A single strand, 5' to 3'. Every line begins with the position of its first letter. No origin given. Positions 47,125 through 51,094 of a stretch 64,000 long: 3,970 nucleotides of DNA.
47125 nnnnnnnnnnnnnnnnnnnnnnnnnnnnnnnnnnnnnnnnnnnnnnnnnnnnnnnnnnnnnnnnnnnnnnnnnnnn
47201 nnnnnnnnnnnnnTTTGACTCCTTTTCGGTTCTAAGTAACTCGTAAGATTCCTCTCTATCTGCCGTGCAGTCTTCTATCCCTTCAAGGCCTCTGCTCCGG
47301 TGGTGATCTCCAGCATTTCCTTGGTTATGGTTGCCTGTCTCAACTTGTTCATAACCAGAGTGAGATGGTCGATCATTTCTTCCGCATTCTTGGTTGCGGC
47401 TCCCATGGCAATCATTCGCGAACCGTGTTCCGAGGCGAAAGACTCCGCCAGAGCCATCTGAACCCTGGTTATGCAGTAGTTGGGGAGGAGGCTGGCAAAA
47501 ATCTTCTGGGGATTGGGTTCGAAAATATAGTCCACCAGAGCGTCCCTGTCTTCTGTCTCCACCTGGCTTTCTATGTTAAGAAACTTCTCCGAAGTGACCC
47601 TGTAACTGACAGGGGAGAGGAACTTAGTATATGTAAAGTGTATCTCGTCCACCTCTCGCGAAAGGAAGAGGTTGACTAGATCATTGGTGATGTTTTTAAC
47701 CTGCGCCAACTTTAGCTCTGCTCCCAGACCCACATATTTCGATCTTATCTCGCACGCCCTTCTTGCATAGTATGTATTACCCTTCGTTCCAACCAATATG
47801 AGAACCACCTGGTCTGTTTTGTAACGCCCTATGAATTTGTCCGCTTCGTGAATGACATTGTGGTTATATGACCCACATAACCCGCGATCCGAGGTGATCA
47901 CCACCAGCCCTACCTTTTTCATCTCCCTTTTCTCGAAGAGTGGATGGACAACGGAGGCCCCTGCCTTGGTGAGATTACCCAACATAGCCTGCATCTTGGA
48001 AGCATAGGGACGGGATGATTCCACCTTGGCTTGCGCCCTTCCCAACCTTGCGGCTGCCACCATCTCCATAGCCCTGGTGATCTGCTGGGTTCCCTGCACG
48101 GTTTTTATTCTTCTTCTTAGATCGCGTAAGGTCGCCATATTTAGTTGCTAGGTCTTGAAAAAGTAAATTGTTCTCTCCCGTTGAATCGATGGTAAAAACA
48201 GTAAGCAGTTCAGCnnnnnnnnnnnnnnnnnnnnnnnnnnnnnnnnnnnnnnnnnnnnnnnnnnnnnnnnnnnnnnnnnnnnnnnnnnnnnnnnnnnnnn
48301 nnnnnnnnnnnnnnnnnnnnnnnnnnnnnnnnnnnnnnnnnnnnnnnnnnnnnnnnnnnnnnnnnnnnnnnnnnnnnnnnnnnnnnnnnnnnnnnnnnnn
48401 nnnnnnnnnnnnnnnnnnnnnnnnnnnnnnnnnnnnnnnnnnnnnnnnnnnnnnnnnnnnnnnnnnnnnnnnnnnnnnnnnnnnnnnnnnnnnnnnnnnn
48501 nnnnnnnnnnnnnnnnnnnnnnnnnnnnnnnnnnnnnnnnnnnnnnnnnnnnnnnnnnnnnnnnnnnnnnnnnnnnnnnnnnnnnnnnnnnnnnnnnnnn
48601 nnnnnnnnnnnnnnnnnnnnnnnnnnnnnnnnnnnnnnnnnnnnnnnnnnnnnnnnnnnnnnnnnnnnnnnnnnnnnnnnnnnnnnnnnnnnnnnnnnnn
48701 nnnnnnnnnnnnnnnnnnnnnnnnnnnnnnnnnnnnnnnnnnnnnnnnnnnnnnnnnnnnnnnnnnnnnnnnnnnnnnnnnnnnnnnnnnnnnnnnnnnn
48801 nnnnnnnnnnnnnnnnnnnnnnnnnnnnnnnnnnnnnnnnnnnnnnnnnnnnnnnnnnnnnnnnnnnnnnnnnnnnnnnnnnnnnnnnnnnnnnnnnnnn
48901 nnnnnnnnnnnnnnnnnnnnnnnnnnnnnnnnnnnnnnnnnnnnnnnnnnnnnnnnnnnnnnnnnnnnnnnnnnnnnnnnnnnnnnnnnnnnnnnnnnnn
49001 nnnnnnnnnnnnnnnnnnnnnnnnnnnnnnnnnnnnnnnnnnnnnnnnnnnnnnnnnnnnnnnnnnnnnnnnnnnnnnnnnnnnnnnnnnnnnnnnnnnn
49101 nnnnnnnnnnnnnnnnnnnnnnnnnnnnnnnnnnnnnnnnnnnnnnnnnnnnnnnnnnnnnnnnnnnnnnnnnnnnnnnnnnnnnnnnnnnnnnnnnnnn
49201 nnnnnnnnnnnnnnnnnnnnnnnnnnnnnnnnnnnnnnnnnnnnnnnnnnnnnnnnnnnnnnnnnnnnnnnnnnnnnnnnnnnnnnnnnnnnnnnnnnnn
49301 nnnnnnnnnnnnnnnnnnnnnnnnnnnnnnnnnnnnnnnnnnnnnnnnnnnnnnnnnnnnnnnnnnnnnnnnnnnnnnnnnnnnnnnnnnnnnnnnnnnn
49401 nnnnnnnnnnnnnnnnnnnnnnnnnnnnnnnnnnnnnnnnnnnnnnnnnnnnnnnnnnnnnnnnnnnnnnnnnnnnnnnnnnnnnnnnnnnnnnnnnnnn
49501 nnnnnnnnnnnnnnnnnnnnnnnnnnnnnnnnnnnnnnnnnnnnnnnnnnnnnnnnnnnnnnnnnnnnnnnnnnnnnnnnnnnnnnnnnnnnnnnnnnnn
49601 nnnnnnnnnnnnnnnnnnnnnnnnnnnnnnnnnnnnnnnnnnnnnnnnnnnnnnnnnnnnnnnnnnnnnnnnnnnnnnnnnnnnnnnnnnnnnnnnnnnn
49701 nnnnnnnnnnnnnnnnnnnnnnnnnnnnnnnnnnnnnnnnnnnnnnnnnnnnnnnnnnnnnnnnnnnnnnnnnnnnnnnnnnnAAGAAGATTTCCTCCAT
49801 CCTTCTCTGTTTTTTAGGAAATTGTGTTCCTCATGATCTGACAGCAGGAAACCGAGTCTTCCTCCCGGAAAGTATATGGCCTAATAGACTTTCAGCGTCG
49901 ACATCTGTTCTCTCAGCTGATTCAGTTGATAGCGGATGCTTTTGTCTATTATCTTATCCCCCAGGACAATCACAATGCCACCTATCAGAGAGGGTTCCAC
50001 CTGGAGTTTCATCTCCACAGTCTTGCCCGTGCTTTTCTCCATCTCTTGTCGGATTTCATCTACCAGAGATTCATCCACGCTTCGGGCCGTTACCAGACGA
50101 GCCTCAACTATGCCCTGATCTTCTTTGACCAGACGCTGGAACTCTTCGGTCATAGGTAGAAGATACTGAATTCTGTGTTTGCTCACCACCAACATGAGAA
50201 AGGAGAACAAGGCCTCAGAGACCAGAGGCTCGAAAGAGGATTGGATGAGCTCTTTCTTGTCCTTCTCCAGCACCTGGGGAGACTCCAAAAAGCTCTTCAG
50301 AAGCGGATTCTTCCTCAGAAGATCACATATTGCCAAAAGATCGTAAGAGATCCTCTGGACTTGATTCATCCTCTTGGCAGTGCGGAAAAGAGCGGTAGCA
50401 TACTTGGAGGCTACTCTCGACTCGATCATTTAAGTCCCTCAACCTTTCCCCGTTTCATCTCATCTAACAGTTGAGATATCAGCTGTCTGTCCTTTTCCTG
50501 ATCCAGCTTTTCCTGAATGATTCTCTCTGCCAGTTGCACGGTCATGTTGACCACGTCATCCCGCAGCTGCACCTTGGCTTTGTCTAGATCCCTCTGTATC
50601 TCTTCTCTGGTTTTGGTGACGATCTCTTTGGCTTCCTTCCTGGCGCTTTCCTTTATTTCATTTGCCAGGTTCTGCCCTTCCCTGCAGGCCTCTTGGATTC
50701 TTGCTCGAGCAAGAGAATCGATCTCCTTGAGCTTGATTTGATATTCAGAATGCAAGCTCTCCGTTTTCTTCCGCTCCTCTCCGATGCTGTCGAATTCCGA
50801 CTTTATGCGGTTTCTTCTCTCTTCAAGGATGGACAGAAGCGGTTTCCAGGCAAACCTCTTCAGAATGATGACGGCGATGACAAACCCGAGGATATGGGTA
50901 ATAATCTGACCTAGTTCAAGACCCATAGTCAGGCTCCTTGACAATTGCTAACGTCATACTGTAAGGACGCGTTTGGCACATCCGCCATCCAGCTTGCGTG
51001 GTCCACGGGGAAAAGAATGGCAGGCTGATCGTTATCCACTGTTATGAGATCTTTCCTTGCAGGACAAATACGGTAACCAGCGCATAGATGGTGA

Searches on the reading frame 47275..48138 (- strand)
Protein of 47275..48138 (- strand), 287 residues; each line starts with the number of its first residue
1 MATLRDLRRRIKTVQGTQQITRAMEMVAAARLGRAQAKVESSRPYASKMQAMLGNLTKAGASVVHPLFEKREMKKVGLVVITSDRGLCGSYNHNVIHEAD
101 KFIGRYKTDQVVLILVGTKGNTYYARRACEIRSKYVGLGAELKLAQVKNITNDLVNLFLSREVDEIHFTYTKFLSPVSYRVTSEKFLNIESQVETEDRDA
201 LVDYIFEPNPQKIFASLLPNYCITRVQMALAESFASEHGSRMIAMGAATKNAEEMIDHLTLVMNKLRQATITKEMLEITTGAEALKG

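Call 24: search_protein_families(library=pfam, proteins=[window:47275-48138:-], max_evalue=0.01)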
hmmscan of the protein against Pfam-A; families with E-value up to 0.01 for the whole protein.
window:47275-48138:- (287 aa): 1 family
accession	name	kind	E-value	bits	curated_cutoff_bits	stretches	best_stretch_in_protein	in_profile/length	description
PF00231.24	ATP-synt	-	2.5e-96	323.2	39.9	1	3-285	1-285/285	ATP synthase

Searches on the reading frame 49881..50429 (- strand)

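Call 24: search_protein_families(library=pfam, proteins=[window:49881-50429:-], max_evalue=0.01)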
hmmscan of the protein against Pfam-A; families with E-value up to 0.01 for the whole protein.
window:49881-50429:- (182 aa): 2 families
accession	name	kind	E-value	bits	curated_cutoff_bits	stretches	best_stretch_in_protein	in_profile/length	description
PF00213.23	OSCP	-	1.3e-46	159.3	22.3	1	6-176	1-172/172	ATP synthase delta (OSCP) subunit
PF01991.23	vATP-synt_E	-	0.0019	18.1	24.2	1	112-176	116-190/199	ATP synthase (E/31 kDa) subunit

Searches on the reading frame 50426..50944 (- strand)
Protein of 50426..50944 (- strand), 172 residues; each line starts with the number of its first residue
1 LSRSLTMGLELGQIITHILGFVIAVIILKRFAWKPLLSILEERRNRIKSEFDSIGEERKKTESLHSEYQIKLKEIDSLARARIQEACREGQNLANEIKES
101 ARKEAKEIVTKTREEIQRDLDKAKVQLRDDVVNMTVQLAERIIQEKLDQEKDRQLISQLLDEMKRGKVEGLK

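Call 24: search_protein_families(library=pfam, proteins=[window:50426-50944:-], max_evalue=0.01)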
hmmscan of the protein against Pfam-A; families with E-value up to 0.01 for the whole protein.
window:50426-50944:- (172 aa): 1 family
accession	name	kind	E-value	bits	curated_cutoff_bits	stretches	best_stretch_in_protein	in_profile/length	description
PF00430.23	ATP-synt_B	-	1.1e-24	87.4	28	1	14-144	2-132/132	ATP synthase B/B' CF(0)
